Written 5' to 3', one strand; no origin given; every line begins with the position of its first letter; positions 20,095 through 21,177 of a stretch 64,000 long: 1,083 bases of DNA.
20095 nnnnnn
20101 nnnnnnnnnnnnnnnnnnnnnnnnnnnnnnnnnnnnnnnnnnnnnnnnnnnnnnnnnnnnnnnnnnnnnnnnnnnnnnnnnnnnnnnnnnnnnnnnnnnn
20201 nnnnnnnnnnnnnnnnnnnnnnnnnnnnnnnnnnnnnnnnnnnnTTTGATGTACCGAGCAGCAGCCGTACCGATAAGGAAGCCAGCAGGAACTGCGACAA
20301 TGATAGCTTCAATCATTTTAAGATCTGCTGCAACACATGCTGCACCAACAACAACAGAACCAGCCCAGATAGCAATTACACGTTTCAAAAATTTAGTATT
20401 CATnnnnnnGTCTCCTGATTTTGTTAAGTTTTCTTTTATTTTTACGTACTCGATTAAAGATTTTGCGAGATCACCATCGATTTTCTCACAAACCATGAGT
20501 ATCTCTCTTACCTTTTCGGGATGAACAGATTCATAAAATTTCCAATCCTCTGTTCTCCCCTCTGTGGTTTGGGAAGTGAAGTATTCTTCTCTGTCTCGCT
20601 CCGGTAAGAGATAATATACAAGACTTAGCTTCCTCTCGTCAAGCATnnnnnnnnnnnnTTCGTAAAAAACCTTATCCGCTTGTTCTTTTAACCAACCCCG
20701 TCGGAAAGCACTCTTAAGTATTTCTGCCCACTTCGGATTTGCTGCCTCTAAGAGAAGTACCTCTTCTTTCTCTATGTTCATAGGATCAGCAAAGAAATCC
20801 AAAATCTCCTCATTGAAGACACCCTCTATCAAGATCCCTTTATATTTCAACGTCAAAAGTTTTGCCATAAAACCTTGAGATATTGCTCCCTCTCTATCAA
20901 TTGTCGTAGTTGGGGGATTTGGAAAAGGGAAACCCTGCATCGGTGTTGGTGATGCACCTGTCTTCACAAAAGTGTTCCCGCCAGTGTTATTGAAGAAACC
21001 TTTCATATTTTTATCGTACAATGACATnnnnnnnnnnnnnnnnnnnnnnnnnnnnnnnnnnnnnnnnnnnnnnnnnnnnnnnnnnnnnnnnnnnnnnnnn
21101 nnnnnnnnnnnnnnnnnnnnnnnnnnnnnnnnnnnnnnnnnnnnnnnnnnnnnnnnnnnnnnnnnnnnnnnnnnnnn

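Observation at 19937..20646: Paralog pair split by a start/stop-coupled 53-aa membrane peptide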

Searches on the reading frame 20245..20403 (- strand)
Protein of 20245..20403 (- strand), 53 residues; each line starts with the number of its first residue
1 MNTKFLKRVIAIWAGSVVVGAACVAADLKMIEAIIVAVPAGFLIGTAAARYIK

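Call 8: search_dna_similar(query=window:20245-20403:-, collection=phages, mode=protein, max_evalue=10, max_rows=60, rows=spread)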
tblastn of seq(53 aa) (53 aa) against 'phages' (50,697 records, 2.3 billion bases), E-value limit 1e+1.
Records with a match: 5; places in all: 5; records where one place covers at least 80% of the query: 5.
Best place of each record, by identity: >=99% 1; 95-99% 4.
By first word of the organism name: Escherichia 5.
By host as written in the record: Escherichia coli str. K-12 substr. MG1655 3; Escherichia coli 1; Escherichia sp. 1.
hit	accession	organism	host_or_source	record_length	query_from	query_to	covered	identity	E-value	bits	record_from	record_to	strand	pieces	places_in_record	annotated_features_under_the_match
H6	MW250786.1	Escherichia phage UPEC06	Escherichia coli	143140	1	53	100%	100.0%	4e-16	75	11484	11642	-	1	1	hypothetical protein (x2)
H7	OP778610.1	Escherichia phage W70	Escherichia coli str. K-12 substr. ...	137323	1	53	100%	98.1%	5e-16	74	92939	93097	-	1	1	hypothetical protein (x2)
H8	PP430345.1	Escherichia phage vB_EcoM-LTH01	Escherichia sp.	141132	1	53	100%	98.1%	5e-16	74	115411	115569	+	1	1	hypothetical protein (x2)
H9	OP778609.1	Escherichia phage A73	Escherichia coli str. K-12 substr. ...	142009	1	53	100%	98.1%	5e-16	74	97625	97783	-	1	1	hypothetical protein (x2)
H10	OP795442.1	Escherichia phage A7_1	Escherichia coli str. K-12 substr. ...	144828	1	53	100%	98.1%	2e-15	73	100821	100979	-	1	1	hypothetical protein (x2)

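Call 9: search_protein_families(library=phrogs, proteins=[window:20245-20403:-], max_evalue=0.01)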
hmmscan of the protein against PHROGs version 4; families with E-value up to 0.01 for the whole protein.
window:20245-20403:- (53 aa): 0 families

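Call 10: search_protein_families(library=pfam, proteins=[window:20245-20403:-], max_evalue=1)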
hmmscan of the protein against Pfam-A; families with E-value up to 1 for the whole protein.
window:20245-20403:- (53 aa): 0 families

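Call 12: find_homologous_proteins(query=window:20245-20403:-, max_evalue=1)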
Query seq(53 aa) (53 aa): 1 proteins with E <= 1 among 1 candidates.
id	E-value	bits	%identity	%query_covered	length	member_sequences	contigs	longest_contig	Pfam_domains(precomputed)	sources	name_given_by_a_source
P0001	2.2e-24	100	100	100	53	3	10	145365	-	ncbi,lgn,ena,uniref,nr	ncbi:hypothetical protein A54_134 [Septuagintavirus sv54]|uniref:Lipoprotein n=1 Tax=Escherichia pha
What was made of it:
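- Checked: The identical protein is NCBI 'hypothetical protein A54_134 [Septuagintavirus sv54]' and UniRef 'Lipoprotein' (call 12).
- UniRef names the identical protein 'Lipoprotein' (call 12).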

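Call 39: search_protein_families(library=pfam, alignment_id=A1, max_evalue=10)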
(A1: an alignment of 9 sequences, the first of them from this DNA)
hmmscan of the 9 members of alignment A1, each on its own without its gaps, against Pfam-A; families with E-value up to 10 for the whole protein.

A. member 1, seq(53 aa): 0 families

B. families by the number of members that match (of 9 scanned): 6 families
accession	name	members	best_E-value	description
PF17647.6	DUF5518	2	0.0044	Family of unknown function (DUF5518)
PF20712.2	CyanoTRADDas_TM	2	0.053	Cyanobacterial TRADD-N associated 2-Transmembrane domain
PF13564.11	DoxX_2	1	0.0089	DoxX-like family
PF16079.10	Phage_holin_5_2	1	0.017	Phage holin family Hol44, in holin superfamily V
PF16083.10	Phage_holin_3_3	1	0.16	LydA holin phage, holin superfamily III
PF04829.18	PT-VENN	1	4.7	Pre-toxin domain with VENN motif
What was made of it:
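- On Glycine-zipper 2TM families (Pfam Rick_17kDa_Anti / Gly-zipper): None of the 9 peptides scanned at E<=10 hits these families (call 39).
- Single Certrevirus peptides give sub-threshold Pfam hits to holin families (E 0.017 and 0.16, call 39).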

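Call 41: find_homologous_proteins(query=A1, max_evalue=1)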
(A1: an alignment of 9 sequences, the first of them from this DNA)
Query A1 (9 sequences) (53 aa, profile of the alignment): 30 proteins with E <= 1 among 2365 candidates.
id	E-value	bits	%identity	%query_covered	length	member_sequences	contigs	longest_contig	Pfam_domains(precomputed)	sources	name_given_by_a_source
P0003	6.4e-26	108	-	-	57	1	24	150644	-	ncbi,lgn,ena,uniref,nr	ncbi:hypothetical protein [Enterobacter hormaechei]|uniref:hypothetical protein n=1 Tax=Enterobacter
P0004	9.8e-26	107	-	-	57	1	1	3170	-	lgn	-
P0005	1.7e-25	106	-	-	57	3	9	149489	-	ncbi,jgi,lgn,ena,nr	ncbi:hypothetical protein OMEGA_215 [Klebsiella phage vB_KaeM_KaOmega]|nr:hypothetical protein OMEGA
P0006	2.3e-25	106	-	-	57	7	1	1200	-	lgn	-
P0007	3.1e-25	106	-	-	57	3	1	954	-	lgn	-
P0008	1.8e-24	103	-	-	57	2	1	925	-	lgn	-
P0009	2.1e-24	103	-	-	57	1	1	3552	-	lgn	-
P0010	1.3e-23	100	-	-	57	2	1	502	-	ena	-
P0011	5.2e-23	98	-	-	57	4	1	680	-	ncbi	-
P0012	7.3e-23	98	-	-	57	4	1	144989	-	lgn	-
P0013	9.9e-23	98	-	-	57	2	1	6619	-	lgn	-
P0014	1.3e-22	97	-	-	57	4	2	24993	-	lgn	-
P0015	2.1e-22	97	29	53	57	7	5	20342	-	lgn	-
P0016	5.3e-22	95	-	-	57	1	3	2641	-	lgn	-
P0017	1.0e-21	94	29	53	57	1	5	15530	-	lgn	-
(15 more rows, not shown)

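Call 82: predict_structure(alignment_id=A4)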
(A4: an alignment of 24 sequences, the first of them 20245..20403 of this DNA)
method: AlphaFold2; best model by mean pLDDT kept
length: 53 residues; sequences in the alignment: 24
mean_pLDDT: 87.9   pTM: 0.61
mean pLDDT of the five models: 87.9, 86.6, 85.4, 83.4, 82.9
residues with pLDDT >= 90: 32; 70-90: 17; 50-70: 4; < 50: 0
segments of 3 or more residues with pLDDT < 50: none
pLDDT, mean of each block of 10 residues (from residue 1): 83 92 93 92 87 60
secondary structure, 60 per line:
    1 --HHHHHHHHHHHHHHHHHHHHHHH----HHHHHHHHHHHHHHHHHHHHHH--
elements in order: H3-25 H30-51
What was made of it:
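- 20242..20403 (-): p53: gene for a 53-aa basic (pI 9.9), Ala/Gly/Val-rich protein predicted to be a two-helix membrane hairpin. AF2 gives pLDDT 87.9 with helices 3-25 and 30-51 (call 82).
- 20329..20379 (-): Hydrophobic segment 1 of p53 (residues 9-25, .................). It is preceded by the basic N-tail K4, K7, R8. It contains Cys23 (20335..20337). AF2 helix 3-25 (call 82).
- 20317..20328 (-): Predicted turn of the hairpin (residues 26-29, A-D-L-K), presumed to face the periplasm. AF2 secondary structure (call 82).
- AF2 predicts a hairpin with pLDDT 87.9 (call 82).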

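Call 84: search_protein_families(library=padloc, proteins=[window:20245-20403:-], max_evalue=0.1)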
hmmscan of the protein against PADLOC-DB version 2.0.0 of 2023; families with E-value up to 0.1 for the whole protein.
window:20245-20403:- (53 aa): 0 families

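Call 86: search_protein_families(library=ncbifam, proteins=[window:20245-20403:-], max_evalue=1)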
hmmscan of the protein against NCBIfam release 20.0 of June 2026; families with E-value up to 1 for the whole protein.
window:20245-20403:- (53 aa): 0 families

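Call 87: fold_search(model_id=the predicted structure, library=pdb)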
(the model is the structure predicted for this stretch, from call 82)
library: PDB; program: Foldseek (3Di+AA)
matches with E <= 10: 6; with E <= 0.001: 0
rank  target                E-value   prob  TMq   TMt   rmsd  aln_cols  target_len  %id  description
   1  8b9z_d                6.8e+00  0.25  0.66  0.35   2.4        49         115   12  Drosophila melanogaster complex I in the Active state (Dm1) (released 2023-01-18)
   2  1ffk_M                6.8e+00  0.16  0.56  0.25   6.2        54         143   15  CRYSTAL STRUCTURE OF THE LARGE RIBOSOMAL SUBUNIT FROM HALOARCULA MARISMORTUI AT 2.4 ANGSTROM RESOLUTION (released 2000-08-14)
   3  7aqq_d                8.2e+00  0.11  0.51  0.39   4.5        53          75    9  Cryo-EM structure of Arabidopsis thaliana Complex-I (membrane core) (released 2021-12-08)
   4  8ymc_C                8.7e+00  0.03  0.33  0.07  16.6        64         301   12  FtsEX in nanodisc (released 2025-03-12)
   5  7tgh_C4               9.3e+00  0.14  0.55  0.34   2.6        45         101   11  Cryo-EM structure of respiratory super-complex CI+III2 from Tetrahymena thermophila (released 2022-04-06)
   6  7oqy_Q                9.9e+00  0.08  0.43  0.51   4.9        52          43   13  Cryo-EM structure of the cellular negative regulator TFS4 bound to the archaeal RNA polymerase (released 2021-08-25)

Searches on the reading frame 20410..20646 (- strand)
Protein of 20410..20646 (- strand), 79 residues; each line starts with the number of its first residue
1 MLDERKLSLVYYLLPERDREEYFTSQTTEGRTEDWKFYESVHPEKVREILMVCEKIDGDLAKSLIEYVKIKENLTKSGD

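Call 9: search_protein_families(library=phrogs, proteins=[window:20410-20646:-], max_evalue=0.01)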
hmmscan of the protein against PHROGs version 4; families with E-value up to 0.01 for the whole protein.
window:20410-20646:- (79 aa): 0 families

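Call 10: search_protein_families(library=pfam, proteins=[window:20410-20646:-], max_evalue=1)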
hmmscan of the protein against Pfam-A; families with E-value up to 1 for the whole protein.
window:20410-20646:- (79 aa): 2 families
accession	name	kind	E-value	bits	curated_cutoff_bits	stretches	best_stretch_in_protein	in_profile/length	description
PF24163.2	HCP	-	0.12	13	27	1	18-52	131-165/169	Head completion protein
PF06200.19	tify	-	0.18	11.6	27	1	38-51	18-31/34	tify domain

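Call 14: search_dna_similar(query=window:20410-20646:-, collection=phages, mode=protein, max_evalue=1, max_rows=60, rows=spread)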
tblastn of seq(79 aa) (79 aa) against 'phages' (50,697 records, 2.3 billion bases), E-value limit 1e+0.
Records with a match: 5; places in all: 10; records where one place covers at least 80% of the query: 5.
Best place of each record, by identity: >=99% 1; 95-99% 2; 80-90% 2.
By first word of the organism name: Escherichia 5.
By host as written in the record: Escherichia coli str. K-12 substr. MG1655 3; Escherichia coli 1; Escherichia sp. 1.
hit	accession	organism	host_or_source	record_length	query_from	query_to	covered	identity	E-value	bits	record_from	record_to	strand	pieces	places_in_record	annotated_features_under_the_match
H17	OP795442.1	Escherichia phage A7_1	Escherichia coli str. K-12 substr. ...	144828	1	79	100%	100.0%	7e-46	160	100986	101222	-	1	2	hypothetical protein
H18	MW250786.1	Escherichia phage UPEC06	Escherichia coli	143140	1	79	100%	97.5%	6e-45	158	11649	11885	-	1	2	hypothetical protein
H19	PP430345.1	Escherichia phage vB_EcoM-LTH01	Escherichia sp.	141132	1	79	100%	96.2%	2e-44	157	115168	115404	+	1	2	hypothetical protein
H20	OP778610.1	Escherichia phage W70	Escherichia coli str. K-12 substr. ...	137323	1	79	100%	86.1%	7e-40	143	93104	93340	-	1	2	hypothetical protein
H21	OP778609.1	Escherichia phage A73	Escherichia coli str. K-12 substr. ...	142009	1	79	100%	86.1%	7e-40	143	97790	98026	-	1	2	hypothetical protein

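Call 84: search_protein_families(library=padloc, proteins=[window:20410-20646:-], max_evalue=0.1)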
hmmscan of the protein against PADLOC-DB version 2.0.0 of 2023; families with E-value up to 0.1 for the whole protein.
window:20410-20646:- (79 aa): 0 families

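Call 86: search_protein_families(library=ncbifam, proteins=[window:20410-20646:-], max_evalue=1)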
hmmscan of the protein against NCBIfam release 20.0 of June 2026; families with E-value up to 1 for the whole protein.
window:20410-20646:- (79 aa): 0 families

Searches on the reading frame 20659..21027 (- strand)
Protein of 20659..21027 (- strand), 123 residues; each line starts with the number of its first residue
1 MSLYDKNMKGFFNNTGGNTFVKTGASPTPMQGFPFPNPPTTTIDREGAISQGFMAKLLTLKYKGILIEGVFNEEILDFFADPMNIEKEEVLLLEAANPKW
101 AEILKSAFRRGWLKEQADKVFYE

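Call 9: search_protein_families(library=phrogs, proteins=[window:20659-21027:-], max_evalue=0.01)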
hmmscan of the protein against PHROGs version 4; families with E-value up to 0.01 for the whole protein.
window:20659-21027:- (123 aa): 3 families
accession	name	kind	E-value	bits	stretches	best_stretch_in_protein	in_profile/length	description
phrog_21419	-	unknown function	2.9e-06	28.3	1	37-121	65-149/152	-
phrog_30227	-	unknown function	5.6e-05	24.4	1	43-121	13-91/95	-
phrog_13666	-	unknown function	0.0036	18.1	1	47-118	55-122/145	-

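Call 10: search_protein_families(library=pfam, proteins=[window:20659-21027:-], max_evalue=1)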
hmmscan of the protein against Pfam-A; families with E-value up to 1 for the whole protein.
window:20659-21027:- (123 aa): 1 family
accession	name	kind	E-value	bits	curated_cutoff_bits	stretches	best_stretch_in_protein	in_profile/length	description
PF24723.1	DUF7675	-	0.041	14.2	27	1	73-105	29-62/65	Family of unknown function (DUF7675)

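Call 84: search_protein_families(library=padloc, proteins=[window:20659-21027:-], max_evalue=0.1)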
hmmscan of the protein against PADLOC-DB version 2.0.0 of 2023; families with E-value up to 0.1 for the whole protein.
window:20659-21027:- (123 aa): 0 families
